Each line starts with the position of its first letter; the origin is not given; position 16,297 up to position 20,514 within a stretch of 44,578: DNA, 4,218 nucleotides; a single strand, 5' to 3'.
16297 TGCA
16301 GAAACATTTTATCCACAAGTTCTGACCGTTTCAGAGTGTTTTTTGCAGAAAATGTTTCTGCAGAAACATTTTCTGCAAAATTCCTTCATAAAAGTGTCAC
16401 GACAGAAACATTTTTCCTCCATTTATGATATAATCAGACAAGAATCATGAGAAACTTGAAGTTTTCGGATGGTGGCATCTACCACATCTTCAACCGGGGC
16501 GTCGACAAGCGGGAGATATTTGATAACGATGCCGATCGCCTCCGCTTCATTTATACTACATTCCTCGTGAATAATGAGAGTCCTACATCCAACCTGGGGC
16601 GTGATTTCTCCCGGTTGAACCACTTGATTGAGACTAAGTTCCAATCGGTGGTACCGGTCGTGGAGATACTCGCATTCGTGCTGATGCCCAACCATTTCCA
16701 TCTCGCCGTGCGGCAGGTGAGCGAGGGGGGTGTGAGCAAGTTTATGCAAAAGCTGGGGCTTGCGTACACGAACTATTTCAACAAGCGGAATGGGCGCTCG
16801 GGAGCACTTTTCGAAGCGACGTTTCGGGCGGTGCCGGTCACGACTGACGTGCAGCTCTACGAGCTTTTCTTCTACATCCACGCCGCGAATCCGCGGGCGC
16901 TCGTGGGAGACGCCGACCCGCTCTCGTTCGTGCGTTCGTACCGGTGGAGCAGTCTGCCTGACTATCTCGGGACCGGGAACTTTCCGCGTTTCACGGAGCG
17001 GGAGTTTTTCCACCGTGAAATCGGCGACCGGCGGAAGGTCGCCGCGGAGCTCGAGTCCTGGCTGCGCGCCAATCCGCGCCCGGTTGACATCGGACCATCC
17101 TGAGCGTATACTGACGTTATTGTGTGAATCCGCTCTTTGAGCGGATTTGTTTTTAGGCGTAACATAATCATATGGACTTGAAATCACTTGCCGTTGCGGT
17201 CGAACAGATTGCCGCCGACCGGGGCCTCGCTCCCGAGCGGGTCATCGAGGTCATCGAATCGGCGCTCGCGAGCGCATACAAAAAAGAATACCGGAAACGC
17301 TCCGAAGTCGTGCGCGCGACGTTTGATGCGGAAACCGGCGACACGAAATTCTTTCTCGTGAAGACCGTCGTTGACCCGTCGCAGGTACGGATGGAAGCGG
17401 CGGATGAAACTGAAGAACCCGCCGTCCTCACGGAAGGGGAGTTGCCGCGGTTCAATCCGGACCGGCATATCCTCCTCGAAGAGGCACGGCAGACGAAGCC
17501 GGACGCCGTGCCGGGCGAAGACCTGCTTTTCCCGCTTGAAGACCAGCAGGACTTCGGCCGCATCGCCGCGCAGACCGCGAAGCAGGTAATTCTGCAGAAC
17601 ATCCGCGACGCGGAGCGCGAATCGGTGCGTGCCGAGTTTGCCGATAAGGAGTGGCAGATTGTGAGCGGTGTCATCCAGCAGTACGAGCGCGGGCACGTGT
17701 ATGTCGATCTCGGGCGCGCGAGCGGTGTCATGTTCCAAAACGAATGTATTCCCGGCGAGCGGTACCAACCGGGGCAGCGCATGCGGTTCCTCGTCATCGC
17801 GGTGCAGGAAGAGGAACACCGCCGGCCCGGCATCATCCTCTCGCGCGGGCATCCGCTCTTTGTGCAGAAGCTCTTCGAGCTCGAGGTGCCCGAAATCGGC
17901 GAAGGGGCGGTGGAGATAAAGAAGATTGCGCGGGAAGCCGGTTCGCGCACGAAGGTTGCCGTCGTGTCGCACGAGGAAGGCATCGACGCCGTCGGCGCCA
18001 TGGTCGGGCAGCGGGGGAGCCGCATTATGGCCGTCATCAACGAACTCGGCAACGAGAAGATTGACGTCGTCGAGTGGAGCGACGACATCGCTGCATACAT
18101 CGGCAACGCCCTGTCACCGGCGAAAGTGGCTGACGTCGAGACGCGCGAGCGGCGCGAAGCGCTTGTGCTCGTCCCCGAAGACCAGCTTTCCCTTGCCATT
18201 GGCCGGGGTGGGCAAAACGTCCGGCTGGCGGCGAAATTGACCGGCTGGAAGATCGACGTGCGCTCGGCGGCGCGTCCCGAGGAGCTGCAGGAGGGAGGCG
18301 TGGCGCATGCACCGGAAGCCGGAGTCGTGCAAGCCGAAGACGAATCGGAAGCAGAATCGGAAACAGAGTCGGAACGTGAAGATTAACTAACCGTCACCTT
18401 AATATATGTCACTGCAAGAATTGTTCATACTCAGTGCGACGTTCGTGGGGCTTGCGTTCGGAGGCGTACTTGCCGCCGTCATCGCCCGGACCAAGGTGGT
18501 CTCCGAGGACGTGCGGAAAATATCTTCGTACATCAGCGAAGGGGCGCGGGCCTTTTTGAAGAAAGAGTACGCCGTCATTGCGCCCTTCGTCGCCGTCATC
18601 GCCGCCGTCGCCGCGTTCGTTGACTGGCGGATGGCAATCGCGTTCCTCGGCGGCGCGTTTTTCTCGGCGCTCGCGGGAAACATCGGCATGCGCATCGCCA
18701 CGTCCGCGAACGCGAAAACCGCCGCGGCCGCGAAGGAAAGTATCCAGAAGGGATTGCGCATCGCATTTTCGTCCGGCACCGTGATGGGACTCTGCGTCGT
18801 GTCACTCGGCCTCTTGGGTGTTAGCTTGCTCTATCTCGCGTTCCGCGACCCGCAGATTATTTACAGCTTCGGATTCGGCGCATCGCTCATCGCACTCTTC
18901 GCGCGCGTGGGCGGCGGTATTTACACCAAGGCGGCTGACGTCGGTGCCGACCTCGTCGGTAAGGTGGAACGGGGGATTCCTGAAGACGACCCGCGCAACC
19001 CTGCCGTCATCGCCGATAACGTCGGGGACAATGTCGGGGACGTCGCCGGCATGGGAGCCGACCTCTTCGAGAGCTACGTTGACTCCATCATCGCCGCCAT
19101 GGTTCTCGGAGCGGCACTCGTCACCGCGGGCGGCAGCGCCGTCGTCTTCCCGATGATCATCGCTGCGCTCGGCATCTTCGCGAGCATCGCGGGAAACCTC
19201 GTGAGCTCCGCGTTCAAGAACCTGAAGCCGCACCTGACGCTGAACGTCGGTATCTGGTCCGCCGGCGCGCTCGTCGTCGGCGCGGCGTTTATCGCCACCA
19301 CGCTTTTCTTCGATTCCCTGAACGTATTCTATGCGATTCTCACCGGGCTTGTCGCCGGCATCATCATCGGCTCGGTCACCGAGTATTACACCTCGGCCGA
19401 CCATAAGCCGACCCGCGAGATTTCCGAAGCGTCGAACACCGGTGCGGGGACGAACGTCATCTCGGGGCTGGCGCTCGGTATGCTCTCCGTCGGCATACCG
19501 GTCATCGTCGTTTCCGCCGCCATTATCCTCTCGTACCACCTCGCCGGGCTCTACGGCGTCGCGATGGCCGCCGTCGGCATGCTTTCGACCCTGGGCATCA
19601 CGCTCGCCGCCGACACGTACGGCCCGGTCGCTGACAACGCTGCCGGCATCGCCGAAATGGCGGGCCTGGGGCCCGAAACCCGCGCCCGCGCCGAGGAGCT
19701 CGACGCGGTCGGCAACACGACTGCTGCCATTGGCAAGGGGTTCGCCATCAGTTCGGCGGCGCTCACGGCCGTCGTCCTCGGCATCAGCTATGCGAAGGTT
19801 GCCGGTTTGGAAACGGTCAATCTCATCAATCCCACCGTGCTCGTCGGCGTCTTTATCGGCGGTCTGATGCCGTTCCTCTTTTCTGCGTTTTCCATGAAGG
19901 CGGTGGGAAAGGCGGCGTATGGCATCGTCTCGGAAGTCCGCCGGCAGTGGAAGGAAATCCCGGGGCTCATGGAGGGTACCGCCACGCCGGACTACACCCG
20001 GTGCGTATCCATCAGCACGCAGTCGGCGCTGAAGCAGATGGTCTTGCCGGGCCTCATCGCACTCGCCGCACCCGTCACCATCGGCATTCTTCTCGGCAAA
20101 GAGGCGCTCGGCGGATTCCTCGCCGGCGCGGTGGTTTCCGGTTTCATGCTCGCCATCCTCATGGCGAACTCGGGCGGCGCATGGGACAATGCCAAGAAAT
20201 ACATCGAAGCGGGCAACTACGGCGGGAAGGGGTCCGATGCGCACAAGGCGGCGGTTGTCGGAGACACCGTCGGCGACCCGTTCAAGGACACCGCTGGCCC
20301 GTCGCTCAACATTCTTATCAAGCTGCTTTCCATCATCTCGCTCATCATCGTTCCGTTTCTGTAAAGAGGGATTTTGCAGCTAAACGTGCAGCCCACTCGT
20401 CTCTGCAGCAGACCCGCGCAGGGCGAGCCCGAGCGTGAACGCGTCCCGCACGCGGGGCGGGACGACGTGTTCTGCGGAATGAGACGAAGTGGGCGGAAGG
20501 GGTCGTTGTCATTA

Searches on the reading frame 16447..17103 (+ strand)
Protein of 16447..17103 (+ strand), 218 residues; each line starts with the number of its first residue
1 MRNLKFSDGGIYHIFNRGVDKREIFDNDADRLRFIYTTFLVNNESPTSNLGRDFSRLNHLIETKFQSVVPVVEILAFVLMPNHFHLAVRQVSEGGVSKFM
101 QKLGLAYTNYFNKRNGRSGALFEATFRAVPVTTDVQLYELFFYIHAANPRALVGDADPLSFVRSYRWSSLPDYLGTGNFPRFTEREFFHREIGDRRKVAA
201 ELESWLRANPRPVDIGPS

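Call 44: search_protein_families(library=pfam, proteins=[window:16447-17103:+], max_evalue=0.01)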
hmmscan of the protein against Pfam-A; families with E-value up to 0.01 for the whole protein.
window:16447-17103:+ (218 aa): 1 family
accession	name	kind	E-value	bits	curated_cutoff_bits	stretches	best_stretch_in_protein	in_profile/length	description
PF01797.21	Y1_Tnp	-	2.7e-06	27.9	23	1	72-145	41-119/121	Transposase IS200 like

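Call 46: search_protein_families(library=ncbifam, proteins=[window:16447-17103:+], max_evalue=1)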
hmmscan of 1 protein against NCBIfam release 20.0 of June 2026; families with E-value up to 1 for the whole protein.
window:16447-17103:+ (218 aa): 1 family
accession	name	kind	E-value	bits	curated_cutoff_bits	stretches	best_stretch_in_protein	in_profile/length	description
NF047646.1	REP_Tyr_transpos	equivalog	7.9e-07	29.1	80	1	71-149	46-131/146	REP-associated tyrosine transposase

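Call 47: search_solved_structures(query=window:16447-17103:+, max_evalue=1, show_alignments=2)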
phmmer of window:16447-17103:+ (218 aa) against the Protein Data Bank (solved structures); distinct sequences matched with E-value up to 1: 0.

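Call 72: find_homologous_proteins(query=window:16447-17100:+, max_evalue=0.00001)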
Query window:16447-17100:+ (218 aa): 771 proteins with E <= 0.00001 among 926 candidates; the best 120 are listed.
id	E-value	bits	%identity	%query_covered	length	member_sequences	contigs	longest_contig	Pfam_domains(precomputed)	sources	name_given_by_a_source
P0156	1.1e-143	494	100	100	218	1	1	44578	PF01797.22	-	-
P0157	5.2e-85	303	64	97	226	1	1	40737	PF01797.22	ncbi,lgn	-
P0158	4.1e-68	247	57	97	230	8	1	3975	PF01797.22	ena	-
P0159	1.2e-50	190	44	95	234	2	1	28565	PF01797.22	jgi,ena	-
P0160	5.3e-49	185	45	97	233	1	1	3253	PF01797.22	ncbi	-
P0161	4.4e-47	179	44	100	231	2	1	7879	PF01797.22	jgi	-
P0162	9.1e-47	178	42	98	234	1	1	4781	PF01797.22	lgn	-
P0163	1.3e-46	177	44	98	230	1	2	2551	PF01797.22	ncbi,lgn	-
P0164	4.1e-46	176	44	95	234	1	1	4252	PF01797.22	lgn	-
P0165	4.5e-46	175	44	97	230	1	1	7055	PF01797.22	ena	-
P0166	5.4e-46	175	44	95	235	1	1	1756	PF01797.22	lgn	-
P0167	1.2e-45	174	43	91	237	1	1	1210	PF01797.22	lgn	-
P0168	1.4e-45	174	44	94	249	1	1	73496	PF01797.22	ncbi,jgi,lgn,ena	ncbi:MAG: transposase [Candidatus Paceibacterota bacterium]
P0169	3.3e-45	173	44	95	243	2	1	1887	PF01797.22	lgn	-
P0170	4.5e-45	172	44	95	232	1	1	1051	-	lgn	-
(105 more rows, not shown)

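Call 73: find_encoding_contigs(protein=P0157, flank=10000, max_places=3)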
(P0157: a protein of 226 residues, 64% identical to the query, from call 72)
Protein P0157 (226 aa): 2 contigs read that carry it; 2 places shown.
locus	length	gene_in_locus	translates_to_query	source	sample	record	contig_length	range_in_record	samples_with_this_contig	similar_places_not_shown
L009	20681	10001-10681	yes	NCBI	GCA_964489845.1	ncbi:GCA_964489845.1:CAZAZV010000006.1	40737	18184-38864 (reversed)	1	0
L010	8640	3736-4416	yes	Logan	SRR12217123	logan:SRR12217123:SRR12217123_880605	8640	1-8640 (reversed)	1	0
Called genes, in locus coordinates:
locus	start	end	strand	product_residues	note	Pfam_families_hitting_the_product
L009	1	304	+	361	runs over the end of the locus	PF00575:S1 (weak), PF23459:S1_RRP5 (faint), PF21543:CvfB_2nd (faint), PF00575:S1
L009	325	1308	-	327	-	PF00579:tRNA-synt_1b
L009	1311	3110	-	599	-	PF00753:Lactamase_B, PF12706:Lactamase_B_2 (weak), PF07521:RMMBL (faint), PF22505:RNase_J_b_CASP, PF17770:RNase_J_C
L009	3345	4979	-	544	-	PF00496:SBP_bac_5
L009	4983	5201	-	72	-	PF03840:SecG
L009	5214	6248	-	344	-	PF00154:RecA_N, PF08423:Rad51, PF06745:ATPase (weak), PF01637:ATPase_2 (weak), PF13481:AAA_25 (faint), PF27531:MT3502_N (weak), PF21096:RecA_C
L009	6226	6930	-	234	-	PF13413:HTH_25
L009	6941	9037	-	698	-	PF17854:FtsK_alpha, PF01580:FtsK_SpoIIIE, PF09397:FtsK_gamma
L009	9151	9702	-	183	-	PF01923:Cob_adeno_trans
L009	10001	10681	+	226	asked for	PF01797:Y1_Tnp (weak)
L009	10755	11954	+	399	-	PF08529:NusA_N, PF13184:KH_NusA_1st, PF26594:KH_NusA_2nd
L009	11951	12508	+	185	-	PF00719:Pyrophosphatase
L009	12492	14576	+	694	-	PF00133:tRNA-synt_1, PF13603:tRNA-synt_1_2 (faint), PF09334:tRNA-synt_1g, PF00133:tRNA-synt_1, PF08264:Anticodon_1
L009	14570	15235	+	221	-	PF13367:PrsW-protease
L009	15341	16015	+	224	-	PF01551:Peptidase_M23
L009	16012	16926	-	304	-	PF02899:Phage_int_SAM_1, PF13495:Phage_int_SAM_4, PF00589:Phage_integrase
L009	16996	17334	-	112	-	PF01258:zf-dskA_traR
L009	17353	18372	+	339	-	PF00814:TsaD, PF22521:HypF_C_2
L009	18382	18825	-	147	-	PF00011:HSP20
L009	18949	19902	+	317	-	PF00303:Thymidylat_synt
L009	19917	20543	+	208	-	PF01467:CTP_transf_like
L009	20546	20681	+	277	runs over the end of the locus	PF00383:dCMP_cyt_deam_1, PF14437:MafB19-deam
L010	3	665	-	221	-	?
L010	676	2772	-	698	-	PF17854:FtsK_alpha, PF01580:FtsK_SpoIIIE, PF09397:FtsK_gamma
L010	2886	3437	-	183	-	PF01923:Cob_adeno_trans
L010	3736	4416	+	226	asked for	PF01797:Y1_Tnp (weak)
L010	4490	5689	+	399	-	PF08529:NusA_N, PF13184:KH_NusA_1st, PF26594:KH_NusA_2nd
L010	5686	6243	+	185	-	PF00719:Pyrophosphatase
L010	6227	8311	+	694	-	PF00133:tRNA-synt_1, PF13603:tRNA-synt_1_2 (faint), PF09334:tRNA-synt_1g, PF00133:tRNA-synt_1, PF08264:Anticodon_1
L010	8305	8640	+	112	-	?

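Call 77: find_related_loci(query=A4, collection=genome_contigs, flank=6000)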
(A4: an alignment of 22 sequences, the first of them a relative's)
Query A4 (218 aa) in genome_contigs; peptide patterns used: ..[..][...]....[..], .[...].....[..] (x = any residue, [..] = any of these).
600 stretches matched a pattern (row limit reached: there are more); 581 encode a relative of the query (tblastn E <= 1e-3); the best 80 are kept; 80 distinct loci.
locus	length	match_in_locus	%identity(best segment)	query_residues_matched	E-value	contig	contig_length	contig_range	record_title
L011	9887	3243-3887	42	1-211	1e-54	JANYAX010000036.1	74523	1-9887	MAG: Candidatus Nomurabacteria bacterium isolate GL140_5_metabat_390 GL140_5_k141_1931649, whole genome shotgun sequence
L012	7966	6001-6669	44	1-215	4e-52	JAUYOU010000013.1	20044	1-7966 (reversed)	MAG: bacterium isolate C4_maxbin.104 C4_k141_376054, whole genome shotgun sequence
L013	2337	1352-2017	43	1-208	6e-52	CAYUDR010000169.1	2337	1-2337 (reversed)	MAG TPA_asm: uncultured Planctomycetia bacterium isolate SRP178699_co2_103 genome assembly, contig: NODE_71534_length_23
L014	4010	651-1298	42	5-215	2e-51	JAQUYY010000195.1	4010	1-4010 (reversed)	MAG: Candidatus Gastranaerophilales bacterium isolate STD2_248 NODE_105320_length_4010_cov_1.849601_Sandtown_D2, whole g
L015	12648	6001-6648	42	5-215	4e-51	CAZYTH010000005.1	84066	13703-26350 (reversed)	MAG TPA_asm: uncultured Candidatus Saccharibacteria bacterium isolate SRP263991_co7_31 genome assembly, contig: NODE_194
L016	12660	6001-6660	44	1-208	1e-50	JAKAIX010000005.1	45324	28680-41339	MAG: bacterium isolate WY3.bin51 NODE_1122_length_45324_cov_2.536120, whole genome shotgun sequence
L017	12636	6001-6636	43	1-207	1e-50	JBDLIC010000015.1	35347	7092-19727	MAG: Nitrospirota bacterium isolate MAG011 MAG011_15, whole genome shotgun sequence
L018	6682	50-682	42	1-209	1e-50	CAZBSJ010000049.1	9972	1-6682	MAG TPA_asm: uncultured Nitrospiraceae bacterium isolate SRP257756_co1_4 genome assembly, contig: NODE_6177_length_9972_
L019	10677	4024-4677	43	1-207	3e-50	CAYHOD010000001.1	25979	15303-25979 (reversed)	MAG TPA_asm: uncultured Gammaproteobacteria bacterium isolate ERP119705_co14_56 genome assembly, contig: NODE_1563_lengt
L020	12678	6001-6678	41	1-207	7e-50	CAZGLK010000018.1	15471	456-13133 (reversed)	MAG TPA_asm: uncultured Candidatus Saccharibacteria bacterium isolate binchicken_co38_1088 genome assembly, contig: NODE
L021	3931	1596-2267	42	1-207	9e-50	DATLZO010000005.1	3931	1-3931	MAG TPA_asm: Candidatus Paceibacterota bacterium isolate SMAG_U13300 k141_93900, whole genome shotgun sequence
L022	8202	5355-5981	46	1-202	6e-50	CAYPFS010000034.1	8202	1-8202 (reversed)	MAG TPA_asm: uncultured Candidatus Saccharibacteria bacterium isolate binchicken_co341_27 genome assembly, contig: NODE_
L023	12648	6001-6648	41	1-207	1e-49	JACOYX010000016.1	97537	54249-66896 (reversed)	MAG: Candidatus Sungiibacteriota bacterium isolate NC_groundwater_190_Ag_S-0.1um_45_12 S4_GD2017_2_S1_scaffold_406, whol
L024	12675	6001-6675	43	1-209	2e-49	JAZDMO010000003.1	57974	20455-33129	MAG: Patescibacteria group bacterium isolate MEGAHIT-group-0.66 k141_7586195, whole genome shotgun sequence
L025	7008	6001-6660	40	1-207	1e-48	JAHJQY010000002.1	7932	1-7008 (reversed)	MAG: Patescibacteria group bacterium isolate OS_PC_MetaG.mb.122 OS_PC_MetaG.mb.122_k141_15498, whole genome shotgun sequ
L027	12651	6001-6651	41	1-215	2e-48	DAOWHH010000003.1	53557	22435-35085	MAG TPA_asm: bacterium isolate CSMAG_2012 CSMAG_2012_k141_32520_length_53557_cov_20.1458, whole genome shotgun sequence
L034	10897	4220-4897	39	2-217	1e-46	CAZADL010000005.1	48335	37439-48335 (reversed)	MAG TPA_asm: uncultured Candidatus Saccharibacteria bacterium isolate SRP271791_co2_38 genome assembly, contig: NODE_80_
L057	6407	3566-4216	36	1-207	4e-42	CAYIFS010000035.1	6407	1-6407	MAG TPA_asm: uncultured Candidatus Saccharibacteria bacterium isolate ERP119705_co18_679 genome assembly, contig: NODE_1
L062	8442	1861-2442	40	1-175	5e-42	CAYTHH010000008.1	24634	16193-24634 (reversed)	MAG TPA_asm: uncultured Candidatus Saccharibacteria bacterium isolate SRP178699_co1_602 genome assembly, contig: NODE_23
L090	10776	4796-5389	36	1-193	2e-36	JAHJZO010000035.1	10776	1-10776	MAG: Patescibacteria group bacterium isolate Undefined_mixed_planktonic.mb.121 Undefined_mixed_p.mb.121_k141_1106692, wh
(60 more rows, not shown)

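Call 82: search_protein_families(library=pfam, proteins=[L057:4268-6343:+, L062:3-1751:+, L011:1131-2348:+, L027:6759-7841:+, L034:7556-8635:-, L016:10466-11476:-, L090:1136-1891:+], max_evalue=0.001)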
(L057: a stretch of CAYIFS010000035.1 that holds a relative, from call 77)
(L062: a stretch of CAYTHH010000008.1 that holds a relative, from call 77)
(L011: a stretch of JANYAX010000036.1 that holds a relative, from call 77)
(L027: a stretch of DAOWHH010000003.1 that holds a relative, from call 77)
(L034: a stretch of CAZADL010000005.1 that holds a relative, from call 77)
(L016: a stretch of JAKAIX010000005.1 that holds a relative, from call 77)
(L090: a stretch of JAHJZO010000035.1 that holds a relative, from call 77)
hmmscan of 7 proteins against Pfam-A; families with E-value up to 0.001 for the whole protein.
L057:4268-6343:+ (692 aa): 2 families
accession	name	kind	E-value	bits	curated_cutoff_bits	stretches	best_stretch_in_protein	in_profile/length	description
PF01464.25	SLT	-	1.2e-09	38.2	21.3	1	341-441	2-105/117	Transglycosylase SLT domain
PF08239.17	SH3_3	-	7.7e-06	26.4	27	1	269-329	3-54/54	Bacterial SH3 domain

L062:3-1751:+ (583 aa): 0 families

L011:1131-2348:+ (406 aa): 1 family
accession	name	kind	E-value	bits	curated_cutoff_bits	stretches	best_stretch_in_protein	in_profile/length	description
PF00078.32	RVT_1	-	1.7e-20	74.1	29.6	1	90-317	8-204/205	Reverse transcriptase (RNA-dependent DNA polymerase)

L027:6759-7841:+ (361 aa): 4 families
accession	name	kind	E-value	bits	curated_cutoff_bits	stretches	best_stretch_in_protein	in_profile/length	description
PF03054.22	tRNA_Me_trans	-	6.3e-75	251.7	20.6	1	9-199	1-202/202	tRNA methyl transferase HUP domain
PF20259.3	tRNA_Me_trans_M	-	5.5e-20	71.1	27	1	203-270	1-66/66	tRNA methyl transferase PRC-barrel domain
PF20258.4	tRNA_Me_trans_C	-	9.8e-17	61.5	20.6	1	288-360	4-77/77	Aminomethyltransferase beta-barrel domain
PF02540.23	NAD_synthase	-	1.3e-08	34.7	21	1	4-81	14-87/242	NAD synthase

L034:7556-8635:- (360 aa): 0 families

L016:10466-11476:- (337 aa): 0 families

L090:1136-1891:+ (252 aa): 1 family
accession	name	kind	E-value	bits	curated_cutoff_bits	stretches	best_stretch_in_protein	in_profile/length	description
PF01326.24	PPDK_N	-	3.2e-65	221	27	3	70-204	86-229/328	Pyruvate phosphate dikinase, AMP/ATP-binding domain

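Call 91: find_encoding_contigs(protein=P0158, flank=4000, max_places=3)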
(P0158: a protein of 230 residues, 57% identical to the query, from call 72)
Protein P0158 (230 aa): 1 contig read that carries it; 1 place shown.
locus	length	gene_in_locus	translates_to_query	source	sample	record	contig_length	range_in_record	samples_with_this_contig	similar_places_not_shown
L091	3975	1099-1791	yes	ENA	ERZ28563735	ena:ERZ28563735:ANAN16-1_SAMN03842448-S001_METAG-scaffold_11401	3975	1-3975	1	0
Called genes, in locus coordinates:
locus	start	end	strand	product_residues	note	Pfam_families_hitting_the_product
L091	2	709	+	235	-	?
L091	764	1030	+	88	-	-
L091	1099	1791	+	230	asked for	PF01797:Y1_Tnp (weak)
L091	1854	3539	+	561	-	PF01807:Zn_ribbon_DnaG, PF10410:DnaB_bind (faint), PF08275:DNAG_N, PF01751:Toprim, PF13155:Toprim_2, PF13662:Toprim_4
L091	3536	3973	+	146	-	?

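Call 96: search_solved_structures(query=A4, max_evalue=1, show_alignments=1)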
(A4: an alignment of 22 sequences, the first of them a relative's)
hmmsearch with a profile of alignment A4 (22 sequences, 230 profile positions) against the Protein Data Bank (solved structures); distinct sequences matched with E-value up to 1: 4.
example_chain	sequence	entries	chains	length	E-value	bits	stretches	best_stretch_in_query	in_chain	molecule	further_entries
2xm3_A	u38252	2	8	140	0.021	17.6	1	73-145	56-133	TRANSPOSASE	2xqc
2xma_A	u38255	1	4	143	0.022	17.5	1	73-144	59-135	TRANSPOSASE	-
2xo6_A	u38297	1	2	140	0.041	16.6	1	73-109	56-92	TRANSPOSASE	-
4er8_A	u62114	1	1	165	0.08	15.7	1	56-151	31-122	TnpArep for protein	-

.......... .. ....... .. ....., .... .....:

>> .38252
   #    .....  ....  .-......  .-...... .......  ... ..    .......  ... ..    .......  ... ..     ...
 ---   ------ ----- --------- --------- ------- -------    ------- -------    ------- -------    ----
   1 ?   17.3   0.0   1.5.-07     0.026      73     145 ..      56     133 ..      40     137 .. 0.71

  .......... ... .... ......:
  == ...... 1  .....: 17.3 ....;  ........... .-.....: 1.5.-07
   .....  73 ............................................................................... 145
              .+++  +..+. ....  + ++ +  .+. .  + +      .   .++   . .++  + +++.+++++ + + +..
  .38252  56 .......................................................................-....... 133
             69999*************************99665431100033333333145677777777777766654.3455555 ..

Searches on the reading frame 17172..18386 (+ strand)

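Call 44: search_protein_families(library=pfam, proteins=[window:17172-18386:+], max_evalue=0.01)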
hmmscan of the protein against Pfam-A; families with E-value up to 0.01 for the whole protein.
window:17172-18386:+ (404 aa): 6 families
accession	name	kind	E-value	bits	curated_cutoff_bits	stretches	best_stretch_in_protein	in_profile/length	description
PF08529.16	NusA_N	-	7.9e-31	107.2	23.8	1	7-150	3-119/119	NusA N-terminal domain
PF13184.12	KH_5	-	3.1e-28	98.1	27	1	256-323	1-68/69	NusA-like KH domain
PF00013.35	KH_1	-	2.7e-05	24.3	21.5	0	332-366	4-39/66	KH domain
PF00575.29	S1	-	0.00021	22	22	1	162-216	6-67/74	S1 RNA binding domain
PF23095.1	KH_NusA_C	-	0.0012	19.2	34.2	1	331-363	2-34/59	Transcription termination/antitermination protein NusA, KH domain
PF07650.23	KH_2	-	0.0054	17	22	0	309-357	5-54/78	KH domain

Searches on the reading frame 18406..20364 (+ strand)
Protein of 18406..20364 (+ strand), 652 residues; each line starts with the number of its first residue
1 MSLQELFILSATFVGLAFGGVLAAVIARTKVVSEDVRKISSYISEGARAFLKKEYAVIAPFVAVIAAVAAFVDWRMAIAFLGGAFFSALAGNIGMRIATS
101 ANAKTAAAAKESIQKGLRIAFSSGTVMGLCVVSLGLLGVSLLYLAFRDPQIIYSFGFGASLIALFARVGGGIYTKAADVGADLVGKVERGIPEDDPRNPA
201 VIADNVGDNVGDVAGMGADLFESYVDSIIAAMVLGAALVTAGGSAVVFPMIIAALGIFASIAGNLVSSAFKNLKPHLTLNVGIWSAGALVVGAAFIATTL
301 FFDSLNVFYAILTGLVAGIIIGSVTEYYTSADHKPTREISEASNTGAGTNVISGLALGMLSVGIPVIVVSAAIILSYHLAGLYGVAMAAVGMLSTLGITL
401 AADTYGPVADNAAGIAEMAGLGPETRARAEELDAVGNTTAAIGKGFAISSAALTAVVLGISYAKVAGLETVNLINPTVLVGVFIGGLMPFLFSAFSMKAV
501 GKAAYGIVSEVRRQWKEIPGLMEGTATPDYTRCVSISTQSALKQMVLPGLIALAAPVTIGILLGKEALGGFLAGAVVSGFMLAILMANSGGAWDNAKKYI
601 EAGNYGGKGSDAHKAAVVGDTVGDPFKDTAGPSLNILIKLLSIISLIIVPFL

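Call 44: search_protein_families(library=pfam, proteins=[window:18406-20364:+], max_evalue=0.01)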
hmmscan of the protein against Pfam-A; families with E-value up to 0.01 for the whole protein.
window:18406-20364:+ (652 aa): 1 family
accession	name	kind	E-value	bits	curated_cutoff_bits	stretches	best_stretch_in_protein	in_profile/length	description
PF03030.21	H_PPase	-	1.1e-264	880.4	29.7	1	14-648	2-645/645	Inorganic H+ pyrophosphatase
